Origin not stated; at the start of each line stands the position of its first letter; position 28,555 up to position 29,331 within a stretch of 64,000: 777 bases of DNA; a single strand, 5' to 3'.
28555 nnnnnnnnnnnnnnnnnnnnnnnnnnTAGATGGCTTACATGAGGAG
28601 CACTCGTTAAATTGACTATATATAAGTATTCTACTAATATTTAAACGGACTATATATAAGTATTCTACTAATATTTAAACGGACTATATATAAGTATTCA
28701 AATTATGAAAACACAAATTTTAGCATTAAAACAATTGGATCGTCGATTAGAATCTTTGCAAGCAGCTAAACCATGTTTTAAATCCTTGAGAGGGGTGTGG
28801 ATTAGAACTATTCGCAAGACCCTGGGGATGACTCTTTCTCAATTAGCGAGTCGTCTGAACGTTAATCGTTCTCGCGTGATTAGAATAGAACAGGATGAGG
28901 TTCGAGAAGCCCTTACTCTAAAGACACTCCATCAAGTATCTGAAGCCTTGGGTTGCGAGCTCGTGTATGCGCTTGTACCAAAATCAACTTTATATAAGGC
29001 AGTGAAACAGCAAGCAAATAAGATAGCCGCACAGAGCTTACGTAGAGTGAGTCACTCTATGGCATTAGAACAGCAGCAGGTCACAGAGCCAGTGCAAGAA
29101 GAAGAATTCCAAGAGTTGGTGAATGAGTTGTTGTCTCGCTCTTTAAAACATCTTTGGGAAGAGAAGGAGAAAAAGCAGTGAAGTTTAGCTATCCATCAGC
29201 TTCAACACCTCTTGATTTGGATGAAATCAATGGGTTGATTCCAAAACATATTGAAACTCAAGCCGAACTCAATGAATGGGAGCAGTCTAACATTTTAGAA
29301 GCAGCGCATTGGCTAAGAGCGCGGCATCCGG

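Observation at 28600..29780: ubiC-ubiA operon split by an inserted mobile-mystery-protein A/B (HTH plus Fic) cassette on the opposite strand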

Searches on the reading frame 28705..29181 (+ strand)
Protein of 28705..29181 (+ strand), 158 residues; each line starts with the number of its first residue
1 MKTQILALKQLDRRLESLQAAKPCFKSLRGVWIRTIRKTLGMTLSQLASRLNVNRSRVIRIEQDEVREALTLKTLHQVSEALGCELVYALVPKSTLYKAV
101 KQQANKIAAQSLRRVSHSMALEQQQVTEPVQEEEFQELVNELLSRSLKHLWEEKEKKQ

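Call 4: search_protein_families(library=pfam, proteins=[window:28705-29181:+], max_evalue=0.01)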
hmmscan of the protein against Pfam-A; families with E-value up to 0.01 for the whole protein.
window:28705-29181:+ (158 aa): 9 families
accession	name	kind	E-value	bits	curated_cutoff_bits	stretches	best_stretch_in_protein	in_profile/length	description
PF01381.28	HTH_3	-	3.1e-09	37.1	23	1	33-88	1-54/55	Helix-turn-helix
PF13443.12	HTH_26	-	3.3e-06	27.7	22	1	34-85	3-53/63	Cro/C1-type HTH DNA-binding domain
PF12844.13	HTH_19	-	4.6e-05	23.7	30.2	1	33-87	4-56/64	Helix-turn-helix domain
PF13560.12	HTH_31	-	0.00021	21.9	27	1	33-66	6-39/64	Helix-turn-helix domain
PF13384.12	HTH_23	-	0.0021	18.3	24.6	0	33-61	11-37/50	Homeodomain-like domain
PF04545.22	Sigma70_r4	-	0.0022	17.9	24.1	0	41-63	20-42/50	Sigma-70, region 4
PF13413.12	HTH_25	-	0.005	17.1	24.6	1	34-66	3-35/62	Helix-turn-helix domain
PF20925.3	Htt_bridge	-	0.0089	15.7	27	0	70-147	181-257/271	Huntingtin, bridge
PF20432.4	Xre-like-HTH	-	0.0091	16.7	25.8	0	32-58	14-40/63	Antitoxin Xre-like helix-turn-helix domain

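Call 5: search_protein_families(library=ncbifam, proteins=[window:28705-29181:+], max_evalue=0.01)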
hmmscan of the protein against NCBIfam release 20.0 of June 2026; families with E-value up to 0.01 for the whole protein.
window:28705-29181:+ (158 aa): 8 families
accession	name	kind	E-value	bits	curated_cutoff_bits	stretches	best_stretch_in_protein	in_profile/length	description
TIGR02612.1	mob_myst_A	hypoth_equivalog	2.3e-48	163.9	122.6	1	6-153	4-150/150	mobile mystery protein A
TIGR03070.1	couple_hipB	subfamily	1.2e-06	28.4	71.65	1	31-86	5-58/58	type II toxin-antitoxin system Y4mF family antitoxin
TIGR03830.1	CxxCG_CxxCG_HTH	subfamily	5.6e-05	22.9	61.8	1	25-75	62-112/127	type II TA system antitoxin MqsA family protein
NF046032.1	TransRegSlrRBacil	equivalog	0.00018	21.6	250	1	30-133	3-105/149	HTH-type transcriptional regulator SlrR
NF007257.0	PRK09706.1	subfamily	0.0033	17.2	101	1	32-92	9-67/135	transcriptional repressor DicA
NF003162.0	PRK04140.1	equivalog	0.0035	16.4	263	1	28-90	126-186/317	transcriptional regulator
NF038139.1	Reg_Aceta_RamB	equivalog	0.0038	15.9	700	1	30-86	4-58/465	acetate metabolism transcriptional regulator RamB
TIGR02607.1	antidote_HigA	equivalog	0.0058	16.4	47.7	0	38-75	17-52/81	HigA family addiction module antitoxin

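Call 8: find_encoding_contigs(protein=window:28705-29181:+, flank=6000, max_places=8)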
Protein window:28705-29181:+ (158 aa): no gene with exactly this product is on record in the collection.

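Call 15: find_homologous_proteins(query=window:28705-29181:+, max_evalue=0.00001)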
Query window:28705-29181:+ (158 aa): 184 proteins with E <= 0.00001 among 275 candidates; the best 120 are listed.
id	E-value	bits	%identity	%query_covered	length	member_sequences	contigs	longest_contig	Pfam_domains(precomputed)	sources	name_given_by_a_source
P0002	1.6e-90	318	100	100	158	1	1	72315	PF01381.29,PF13443.13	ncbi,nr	ncbi:MAG: mobile mystery protein A [Gammaproteobacteria bacterium]|nr:mobile mystery protein A [Gamm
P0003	1.3e-42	163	54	97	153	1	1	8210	PF01381.29,PF13443.13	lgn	-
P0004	5.2e-41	158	56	97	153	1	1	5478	PF01381.29,PF13443.13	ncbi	-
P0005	3.3e-40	156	55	97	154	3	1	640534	-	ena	-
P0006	1.4e-39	153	56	97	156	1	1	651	PF01381.29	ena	-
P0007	1.4e-39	153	54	97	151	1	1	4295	PF01381.29,PF13443.13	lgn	-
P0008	3.5e-39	152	55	97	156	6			PF01381.29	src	-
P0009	8.5e-38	148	55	94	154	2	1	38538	PF01381.29,PF13560.13,PF13443.13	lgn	-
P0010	5.4e-32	129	50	97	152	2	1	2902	PF01381.29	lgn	-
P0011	1.2e-30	125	46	97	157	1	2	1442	PF01381.29,PF13560.13,PF13443.13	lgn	-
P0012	1.4e-30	124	46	97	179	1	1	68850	PF01381.29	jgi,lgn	-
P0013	1.7e-30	124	47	96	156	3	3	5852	PF01381.29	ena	-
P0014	8.2e-30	122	45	97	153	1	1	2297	PF13744.13,PF01381.29,PF13443.13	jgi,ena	-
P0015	9.2e-30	122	47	96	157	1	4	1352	PF01381.29,PF13560.13,PF13443.13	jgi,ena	jgi:predicted DNA-binding mobile mystery protein A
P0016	1.4e-29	121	47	95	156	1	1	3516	PF01381.29,PF13560.13,PF13443.13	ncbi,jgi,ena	jgi:predicted DNA-binding mobile mystery protein A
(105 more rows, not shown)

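Call 18: find_encoding_contigs(protein=P0005, flank=6000, max_places=3)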
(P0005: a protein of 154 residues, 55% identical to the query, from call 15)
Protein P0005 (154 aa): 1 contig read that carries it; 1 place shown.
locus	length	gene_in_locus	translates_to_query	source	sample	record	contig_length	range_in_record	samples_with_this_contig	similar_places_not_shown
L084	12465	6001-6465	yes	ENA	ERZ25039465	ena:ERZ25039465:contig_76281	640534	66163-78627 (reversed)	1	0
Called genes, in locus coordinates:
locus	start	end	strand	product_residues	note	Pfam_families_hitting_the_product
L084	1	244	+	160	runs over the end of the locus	-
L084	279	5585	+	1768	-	-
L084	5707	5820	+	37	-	-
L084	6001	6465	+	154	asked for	-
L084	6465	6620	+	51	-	-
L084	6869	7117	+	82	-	PF07927:HicA_toxin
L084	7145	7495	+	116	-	PF05534:HicB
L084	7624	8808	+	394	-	-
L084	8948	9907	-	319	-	PF20434:BD-FAE, PF00561:Abhydrolase_1 (faint), PF07859:Abhydrolase_3, PF12146:Hydrolase_4 (faint), PF12697:Abhydrolase_6 (weak), PF00326:Peptidase_S9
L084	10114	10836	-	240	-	PF01209:Ubie_methyltran, PF05401:NodS (weak), PF03848:TehB (weak), PF13489:Methyltransf_23, PF13649:Methyltransf_25, PF13847:Methyltransf_31, PF08241:Methyltransf_11, PF08242:Methyltransf_12, +1 more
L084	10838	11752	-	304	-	PF03055:RPE65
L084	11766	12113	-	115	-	PF03055:RPE65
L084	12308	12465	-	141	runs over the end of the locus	PF03551:PadR, PF10400:Vir_act_alpha_C (weak)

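Call 19: find_encoding_contigs(protein=P0003, flank=6000, max_places=3)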
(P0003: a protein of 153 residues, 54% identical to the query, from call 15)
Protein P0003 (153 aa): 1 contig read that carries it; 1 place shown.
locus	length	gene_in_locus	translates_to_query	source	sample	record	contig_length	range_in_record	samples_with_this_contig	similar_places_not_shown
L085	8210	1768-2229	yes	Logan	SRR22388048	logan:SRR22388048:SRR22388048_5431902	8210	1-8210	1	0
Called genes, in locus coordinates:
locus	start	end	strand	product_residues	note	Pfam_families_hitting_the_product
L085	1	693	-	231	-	?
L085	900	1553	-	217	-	PF01035:DNA_binding_1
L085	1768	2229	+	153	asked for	PF01381:HTH_3, PF13443:HTH_26 (faint)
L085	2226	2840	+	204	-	PF02661:Fic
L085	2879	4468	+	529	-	PF00144:Beta-lactamase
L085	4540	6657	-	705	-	PF13637:Ank_4 (faint), PF13857:Ank_5 (faint), PF00023:Ank (faint), PF12796:Ank_2 (weak), PF13606:Ank_3 (faint)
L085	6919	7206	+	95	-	PF08681:TacA1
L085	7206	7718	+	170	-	PF13673:Acetyltransf_10, PF00583:Acetyltransf_1 (weak), PF13508:Acetyltransf_7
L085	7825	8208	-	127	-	?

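Call 20: find_encoding_contigs(protein=P0009, flank=6000, max_places=3)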
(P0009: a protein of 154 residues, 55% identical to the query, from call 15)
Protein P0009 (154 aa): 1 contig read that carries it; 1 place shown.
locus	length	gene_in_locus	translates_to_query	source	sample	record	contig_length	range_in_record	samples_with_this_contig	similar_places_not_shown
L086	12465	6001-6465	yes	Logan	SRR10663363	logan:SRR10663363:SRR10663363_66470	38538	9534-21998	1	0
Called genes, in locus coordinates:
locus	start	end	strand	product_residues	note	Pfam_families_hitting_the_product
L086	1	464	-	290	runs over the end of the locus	PF06325:PrmA, PF13489:Methyltransf_23 (faint), PF05175:MTS, PF03602:Cons_hypoth95 (weak), PF02475:TRM5-TYW2_MTfase (weak), PF13847:Methyltransf_31, PF13649:Methyltransf_25 (weak)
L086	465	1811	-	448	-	PF00289:Biotin_carb_N, PF02655:ATP-grasp_3, PF02786:CPSase_L_D2, PF07478:Dala_Dala_lig_C, PF02222:ATP-grasp, PF02785:Biotin_carb_C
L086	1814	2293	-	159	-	PF00364:Biotin_lipoyl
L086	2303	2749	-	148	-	PF01220:DHquinase_II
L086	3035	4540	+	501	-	-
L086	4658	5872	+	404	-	PF12796:Ank_2, PF00023:Ank (faint), PF13606:Ank_3 (faint), PF13857:Ank_5 (weak), PF12796:Ank_2, PF13637:Ank_4 (weak)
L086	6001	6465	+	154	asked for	PF01381:HTH_3, PF13443:HTH_26 (weak), PF13560:HTH_31 (faint)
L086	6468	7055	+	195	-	PF02661:Fic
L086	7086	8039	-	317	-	PF04564:U-box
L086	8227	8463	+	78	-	-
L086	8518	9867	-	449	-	PF05150:Legionella_OMP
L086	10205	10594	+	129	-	PF01250:Ribosomal_S6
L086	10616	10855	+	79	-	PF01084:Ribosomal_S18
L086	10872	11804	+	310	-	PF09991:DUF2232 (weak)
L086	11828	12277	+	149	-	PF01281:Ribosomal_L9_N, PF03948:Ribosomal_L9_C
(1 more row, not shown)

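Call 21: find_encoding_contigs(protein=P0004, flank=6000, max_places=3)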
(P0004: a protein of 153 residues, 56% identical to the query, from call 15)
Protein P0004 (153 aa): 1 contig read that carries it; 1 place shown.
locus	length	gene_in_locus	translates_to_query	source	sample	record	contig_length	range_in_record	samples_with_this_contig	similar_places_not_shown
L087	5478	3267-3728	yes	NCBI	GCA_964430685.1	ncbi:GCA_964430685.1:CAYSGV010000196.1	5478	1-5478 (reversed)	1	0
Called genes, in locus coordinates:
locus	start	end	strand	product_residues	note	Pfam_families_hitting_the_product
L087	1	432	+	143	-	?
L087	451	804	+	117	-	-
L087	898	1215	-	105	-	PF12112:DUF3579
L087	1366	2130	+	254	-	PF01066:CDP-OH_P_transf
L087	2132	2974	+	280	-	PF02749:QRPTase_N, PF01729:QRPTase_C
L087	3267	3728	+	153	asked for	PF01381:HTH_3, PF13443:HTH_26 (weak)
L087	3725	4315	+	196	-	PF02661:Fic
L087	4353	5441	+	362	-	PF00478:IMPDH (weak), PF01070:FMN_dh (faint), PF03060:NMO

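Call 28: search_protein_families(library=padloc, proteins=[window:28705-29181:+], max_evalue=0.01)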
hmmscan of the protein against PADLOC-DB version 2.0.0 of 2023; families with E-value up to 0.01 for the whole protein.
window:28705-29181:+ (158 aa): 6 families
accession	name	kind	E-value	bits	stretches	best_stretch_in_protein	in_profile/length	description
PDLC02926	HTH_VI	-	2.9e-08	31.9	1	33-109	6-81/92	-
PDLC03953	RmrA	-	0.00011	19.6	1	30-133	7-109/373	-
PDLC04133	mad1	-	0.00096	17.4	0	41-61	5-25/60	mads_1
PDLC04142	capH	-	0.0016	17.5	1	30-91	8-60/103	capH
PDLC04760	PDC-M64C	-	0.0035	15.7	0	33-89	31-85/93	-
PDLC03668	Control_protein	-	0.0044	15.5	1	32-82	12-60/79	control protein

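Call 29: search_solved_structures(query=window:28705-29181:+, max_evalue=0.01, show_alignments=1)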
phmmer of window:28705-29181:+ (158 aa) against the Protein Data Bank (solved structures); distinct sequences matched with E-value up to 0.01: 0.

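Call 31: find_related_loci(query=A1, collection=metagenome_contigs, flank=2500)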
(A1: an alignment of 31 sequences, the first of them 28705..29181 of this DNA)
Query A1 (158 aa) in metagenome_contigs; peptide patterns used: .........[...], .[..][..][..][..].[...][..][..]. (x = any residue, [..] = any of these).
600 stretches matched a pattern (row limit reached: there are more); 588 encode a relative of the query (tblastn E <= 1e-3); the best 80 are kept; 80 distinct loci.
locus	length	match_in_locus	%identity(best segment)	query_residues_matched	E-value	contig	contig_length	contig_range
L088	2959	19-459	45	6-153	6e-37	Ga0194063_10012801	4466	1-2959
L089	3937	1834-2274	47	6-153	2e-36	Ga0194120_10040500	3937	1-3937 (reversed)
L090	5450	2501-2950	44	2-152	4e-36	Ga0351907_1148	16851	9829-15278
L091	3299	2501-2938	45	7-153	8e-36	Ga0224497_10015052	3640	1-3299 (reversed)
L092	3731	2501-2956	40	1-154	2e-35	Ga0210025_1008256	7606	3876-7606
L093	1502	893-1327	45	6-151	9e-36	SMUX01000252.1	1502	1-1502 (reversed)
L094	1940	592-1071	43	1-158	4e-35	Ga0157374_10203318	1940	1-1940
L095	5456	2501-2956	42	2-154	4e-35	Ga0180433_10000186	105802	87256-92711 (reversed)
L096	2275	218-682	45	2-157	7e-35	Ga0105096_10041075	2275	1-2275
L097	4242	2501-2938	46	6-152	6e-35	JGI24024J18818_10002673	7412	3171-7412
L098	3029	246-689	41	6-154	1e-34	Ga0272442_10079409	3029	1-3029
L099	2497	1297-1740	43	6-154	2e-34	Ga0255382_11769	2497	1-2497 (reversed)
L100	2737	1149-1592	44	6-154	3e-34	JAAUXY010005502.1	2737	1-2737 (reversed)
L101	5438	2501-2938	43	6-152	3e-34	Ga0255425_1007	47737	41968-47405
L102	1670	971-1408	41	9-156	2e-34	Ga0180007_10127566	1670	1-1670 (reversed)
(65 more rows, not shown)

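Call 35: search_solved_structures(query=A1, max_evalue=10, show_alignments=0)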
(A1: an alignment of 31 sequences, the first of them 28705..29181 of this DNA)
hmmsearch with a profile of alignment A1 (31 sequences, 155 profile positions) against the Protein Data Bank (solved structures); distinct sequences matched with E-value up to 10: 51.
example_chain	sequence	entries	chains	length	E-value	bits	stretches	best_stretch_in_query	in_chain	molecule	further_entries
2mez_A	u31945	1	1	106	0.00031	23.9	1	34-72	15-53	Multiprotein Bridging Factor (MBP-like)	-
8tac_A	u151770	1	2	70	0.00038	23.6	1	34-65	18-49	DBP48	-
7ewc_A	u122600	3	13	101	0.0014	21.7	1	34-87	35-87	Putative antitoxin HigA2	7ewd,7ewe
1zug_A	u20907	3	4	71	0.0019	21.3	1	38-88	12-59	PHAGE 434 CRO PROTEIN | REGULATORY PROTEIN CRO | PROTEIN (434 CRO)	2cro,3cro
6lty_A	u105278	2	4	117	0.0022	21.1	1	35-87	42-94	Putative antitoxin HigA3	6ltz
4ia8_A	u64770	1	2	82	0.0027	20.8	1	34-85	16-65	Regulatory protein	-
4f8d_A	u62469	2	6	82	0.0038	20.3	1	34-85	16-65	Regulatory protein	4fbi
3clc_A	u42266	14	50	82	0.0048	20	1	34-85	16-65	Regulatory protein | R-M CONTROLLER PROTEIN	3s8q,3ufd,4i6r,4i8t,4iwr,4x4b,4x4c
4i6t_A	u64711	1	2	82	0.0058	19.7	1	34-85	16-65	Regulatory protein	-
3fym_A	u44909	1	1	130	0.0059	19.7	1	38-68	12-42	Putative uncharacterized protein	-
1sq8_A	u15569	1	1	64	0.0065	19.6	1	34-70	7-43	dh434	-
4i6u_A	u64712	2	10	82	0.0068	19.5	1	34-85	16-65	Regulatory protein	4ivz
3g5g_A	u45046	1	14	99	0.0073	19.4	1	34-85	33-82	Regulatory protein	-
4z5h_A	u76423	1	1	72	0.0083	19.2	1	34-84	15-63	Antitoxin HipB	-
4fn3_A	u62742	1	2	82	0.0093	19.1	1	34-85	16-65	Regulatory protein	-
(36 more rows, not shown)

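Call 50: search_dna_similar(query=window:28705-29181:+, collection=plasmids, mode=protein, max_rows=15)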
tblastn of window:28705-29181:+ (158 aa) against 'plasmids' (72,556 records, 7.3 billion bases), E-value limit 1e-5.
Records with a match: 259; places in all: 261; records where one place covers at least 80% of the query: 80.
Best place of each record, by identity: <60% 259.
By first word of the organism name: Agrobacterium 101; Rhizobium 52; Coxiella 19; Vibrio 18; Sinorhizobium 17; Bradyrhizobium 12; Ensifer 7; Neorhizobium 5; Shewanella 3; Candidatus 3; and 19 more.
By predicted mobility (MOB-suite, as given by PLSDB): non-mobilizable 132; conjugative 102; mobilizable 25.
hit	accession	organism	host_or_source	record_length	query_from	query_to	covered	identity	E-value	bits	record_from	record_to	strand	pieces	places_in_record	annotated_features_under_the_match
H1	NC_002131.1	Coxiella burnetii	-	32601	1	153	97%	47.1%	1e-32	128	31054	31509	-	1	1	mobile mystery protein A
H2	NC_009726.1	Coxiella burnetii Dugway 5J108-111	-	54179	1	153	97%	47.1%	2e-32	127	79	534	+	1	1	mobile mystery protein A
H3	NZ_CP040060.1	Coxiella burnetii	Dermacentor andersoni,cell culture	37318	1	153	97%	46.4%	3e-32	127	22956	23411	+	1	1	mobile mystery protein A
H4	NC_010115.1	Coxiella burnetii RSA 331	-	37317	1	153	97%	46.4%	3e-32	127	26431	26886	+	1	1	mobile mystery protein A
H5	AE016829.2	Coxiella burnetii RSA 493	-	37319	1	153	97%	46.4%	3e-32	127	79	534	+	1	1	helix-turn-helix domain containing protein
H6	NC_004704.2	Coxiella burnetii RSA 493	-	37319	1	153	97%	46.4%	3e-32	127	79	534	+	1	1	helix-turn-helix domain containing protein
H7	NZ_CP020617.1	Coxiella burnetii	Cell culture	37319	1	153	97%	46.4%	3e-32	127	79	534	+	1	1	mobile mystery protein A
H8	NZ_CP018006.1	Coxiella burnetii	Homo sapiens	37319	1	153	97%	46.4%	3e-32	127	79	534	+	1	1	mobile mystery protein A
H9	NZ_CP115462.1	Coxiella burnetii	Homo sapiens,Crushed Rocky Mountain ...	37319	1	153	97%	46.4%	3e-32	127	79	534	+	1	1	mobile mystery protein A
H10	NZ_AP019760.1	Coxiella burnetii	Homo sapiens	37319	1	153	97%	46.4%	3e-32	127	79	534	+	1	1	mobile mystery protein A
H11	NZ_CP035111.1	Coxiella burnetii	-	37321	1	153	97%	46.4%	3e-32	127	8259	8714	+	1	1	mobile mystery protein A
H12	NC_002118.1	Coxiella burnetii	-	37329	1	153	97%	46.4%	3e-32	127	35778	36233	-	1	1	mobile mystery protein A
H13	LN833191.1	Coxiella burnetii Cb175_Guyana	-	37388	1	153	97%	46.4%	3e-32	127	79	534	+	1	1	record has no annotation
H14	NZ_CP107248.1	Coxiella burnetii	Homo sapiens,blood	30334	1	153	97%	46.4%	1e-31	125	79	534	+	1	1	mobile mystery protein A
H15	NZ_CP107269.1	Coxiella burnetii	Homo sapiens,blood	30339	1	153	97%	46.4%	1e-31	125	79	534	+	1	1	mobile mystery protein A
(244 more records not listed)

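Call 51: search_dna_similar(query=window:28705-29181:+, collection=phages, mode=protein, max_rows=10)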
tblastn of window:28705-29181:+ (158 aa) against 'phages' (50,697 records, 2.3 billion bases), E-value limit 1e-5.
No match.

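Call 52: get_annotated_region(hit=H6, flank=3000)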
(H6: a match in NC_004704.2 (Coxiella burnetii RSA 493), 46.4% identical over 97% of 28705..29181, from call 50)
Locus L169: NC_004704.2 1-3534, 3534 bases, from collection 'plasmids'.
description: Coxiella burnetii RSA 493 plasmid pQpH1, complete sequence
organism: Coxiella burnetii RSA 493 (NCBI taxid 227377)
taxonomy: Bacteria; Pseudomonadota; Gammaproteobacteria; Legionellales; Coxiellaceae; Coxiella; Coxiella burnetii; Coxiella burnetii RSA 493
host: -; source: -; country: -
typing (MOB-suite, as given by PLSDB): non-mobilizable; replicon rep_cluster_478
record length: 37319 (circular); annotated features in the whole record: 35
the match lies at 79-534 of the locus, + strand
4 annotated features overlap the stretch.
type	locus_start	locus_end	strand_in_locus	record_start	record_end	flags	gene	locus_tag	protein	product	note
CDS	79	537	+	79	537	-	-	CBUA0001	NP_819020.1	helix-turn-helix domain containing protein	-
CDS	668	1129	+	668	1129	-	fic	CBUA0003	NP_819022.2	cell filamentation protein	-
CDS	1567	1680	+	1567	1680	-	-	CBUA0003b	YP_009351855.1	hypothetical protein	-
CDS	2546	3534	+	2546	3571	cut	-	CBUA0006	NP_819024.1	hypothetical protein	-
